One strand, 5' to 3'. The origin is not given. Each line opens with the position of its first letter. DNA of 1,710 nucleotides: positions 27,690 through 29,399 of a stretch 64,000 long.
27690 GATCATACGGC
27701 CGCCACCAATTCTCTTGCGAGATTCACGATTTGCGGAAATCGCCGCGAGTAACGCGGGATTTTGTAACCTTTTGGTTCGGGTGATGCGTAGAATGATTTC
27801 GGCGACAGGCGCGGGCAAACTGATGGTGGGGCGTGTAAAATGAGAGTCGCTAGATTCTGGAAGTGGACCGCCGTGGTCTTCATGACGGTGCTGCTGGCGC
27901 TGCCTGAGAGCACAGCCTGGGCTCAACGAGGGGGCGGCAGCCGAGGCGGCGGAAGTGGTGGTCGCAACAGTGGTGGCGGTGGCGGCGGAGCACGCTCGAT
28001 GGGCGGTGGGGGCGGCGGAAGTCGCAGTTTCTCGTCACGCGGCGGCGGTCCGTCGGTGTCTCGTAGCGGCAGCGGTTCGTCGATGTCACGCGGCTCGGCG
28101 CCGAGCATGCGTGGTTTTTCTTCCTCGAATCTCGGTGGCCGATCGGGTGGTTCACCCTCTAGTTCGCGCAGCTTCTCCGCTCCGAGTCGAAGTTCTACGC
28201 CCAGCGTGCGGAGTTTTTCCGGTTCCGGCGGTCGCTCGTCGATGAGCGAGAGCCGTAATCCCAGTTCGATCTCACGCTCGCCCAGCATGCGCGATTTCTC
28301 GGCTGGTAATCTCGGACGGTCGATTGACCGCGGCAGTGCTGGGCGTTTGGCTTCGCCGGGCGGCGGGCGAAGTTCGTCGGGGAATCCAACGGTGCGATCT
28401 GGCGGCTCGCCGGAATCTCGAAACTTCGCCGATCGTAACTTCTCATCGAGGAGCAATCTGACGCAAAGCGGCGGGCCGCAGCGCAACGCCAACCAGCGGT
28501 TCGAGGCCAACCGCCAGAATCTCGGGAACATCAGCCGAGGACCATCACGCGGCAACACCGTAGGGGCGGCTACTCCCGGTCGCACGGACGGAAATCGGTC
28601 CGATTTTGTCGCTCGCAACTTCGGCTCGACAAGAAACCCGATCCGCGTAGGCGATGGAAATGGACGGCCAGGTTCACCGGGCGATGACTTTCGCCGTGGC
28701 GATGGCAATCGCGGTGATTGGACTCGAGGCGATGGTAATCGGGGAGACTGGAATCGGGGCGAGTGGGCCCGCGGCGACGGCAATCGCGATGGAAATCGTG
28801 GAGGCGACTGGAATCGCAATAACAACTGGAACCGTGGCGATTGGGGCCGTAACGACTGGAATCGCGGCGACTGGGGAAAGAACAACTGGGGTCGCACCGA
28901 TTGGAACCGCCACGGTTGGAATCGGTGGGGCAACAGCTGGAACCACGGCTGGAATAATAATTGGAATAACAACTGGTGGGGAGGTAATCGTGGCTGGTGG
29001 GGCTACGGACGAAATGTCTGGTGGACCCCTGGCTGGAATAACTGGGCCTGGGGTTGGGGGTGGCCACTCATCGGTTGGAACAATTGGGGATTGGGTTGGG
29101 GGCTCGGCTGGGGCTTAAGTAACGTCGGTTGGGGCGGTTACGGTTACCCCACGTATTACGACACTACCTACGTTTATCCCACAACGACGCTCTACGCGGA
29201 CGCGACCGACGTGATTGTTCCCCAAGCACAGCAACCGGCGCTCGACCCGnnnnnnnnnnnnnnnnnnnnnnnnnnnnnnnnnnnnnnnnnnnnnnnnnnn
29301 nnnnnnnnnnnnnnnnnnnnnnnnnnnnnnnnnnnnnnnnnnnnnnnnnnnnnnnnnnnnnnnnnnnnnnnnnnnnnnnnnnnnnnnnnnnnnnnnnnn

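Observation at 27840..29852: Secreted protein with a composition gradient from Ser/Gly/Arg repeats to an extreme Trp/Asn/Gly tract, ending in a TPR-like domain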

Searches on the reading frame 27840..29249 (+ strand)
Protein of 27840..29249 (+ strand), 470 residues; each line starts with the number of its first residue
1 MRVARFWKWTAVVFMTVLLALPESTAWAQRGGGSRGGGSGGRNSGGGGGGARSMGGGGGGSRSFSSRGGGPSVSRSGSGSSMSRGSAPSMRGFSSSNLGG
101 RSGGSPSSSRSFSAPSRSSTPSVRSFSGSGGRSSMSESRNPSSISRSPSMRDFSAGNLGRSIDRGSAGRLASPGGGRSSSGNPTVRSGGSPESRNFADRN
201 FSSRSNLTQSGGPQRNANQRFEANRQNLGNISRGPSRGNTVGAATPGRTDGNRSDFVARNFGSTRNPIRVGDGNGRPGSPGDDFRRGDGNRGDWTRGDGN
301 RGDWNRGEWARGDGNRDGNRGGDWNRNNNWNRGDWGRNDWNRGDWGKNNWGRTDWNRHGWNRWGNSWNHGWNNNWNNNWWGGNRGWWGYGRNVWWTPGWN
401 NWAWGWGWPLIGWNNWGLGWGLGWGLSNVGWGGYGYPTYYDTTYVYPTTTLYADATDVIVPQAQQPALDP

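Call 55: predict_structure(alignment_id=A3)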
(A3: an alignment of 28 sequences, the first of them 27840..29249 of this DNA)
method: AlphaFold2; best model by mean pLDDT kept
length: 470 residues; sequences in the alignment: 28
mean_pLDDT: 44.8   pTM: 0.24
mean pLDDT of the five models: 44.8, 41.7, 40.8, 39.5, 37.6
residues with pLDDT >= 90: 10; 70-90: 18; 50-70: 42; < 50: 400
segments of 3 or more residues with pLDDT < 50: 34-54, 56-70, 72-77, 81-113, 116-119, 127-152, 154-182, 184-186, 188-215, 217-220, 222-231, 233-256, 258-260, 262-269, 271-273, 275-318, 320-346, 348-432, 434-446, 450-457
pLDDT, mean of each block of 10 residues (from residue 1): 87 93 60 49 42 45 40 47 45 38 39 47 47 41 44 46 41 40 44 42 39 45 44 42 37 40 48 44 42 43 42 41 39 37 37 37 36 37 37 35 38 40 40 43 46 51 71
secondary structure, 60 per line:
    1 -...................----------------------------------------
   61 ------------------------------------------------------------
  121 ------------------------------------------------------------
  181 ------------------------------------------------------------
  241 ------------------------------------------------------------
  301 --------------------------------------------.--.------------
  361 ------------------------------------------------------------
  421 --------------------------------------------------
elements in order: H2-20
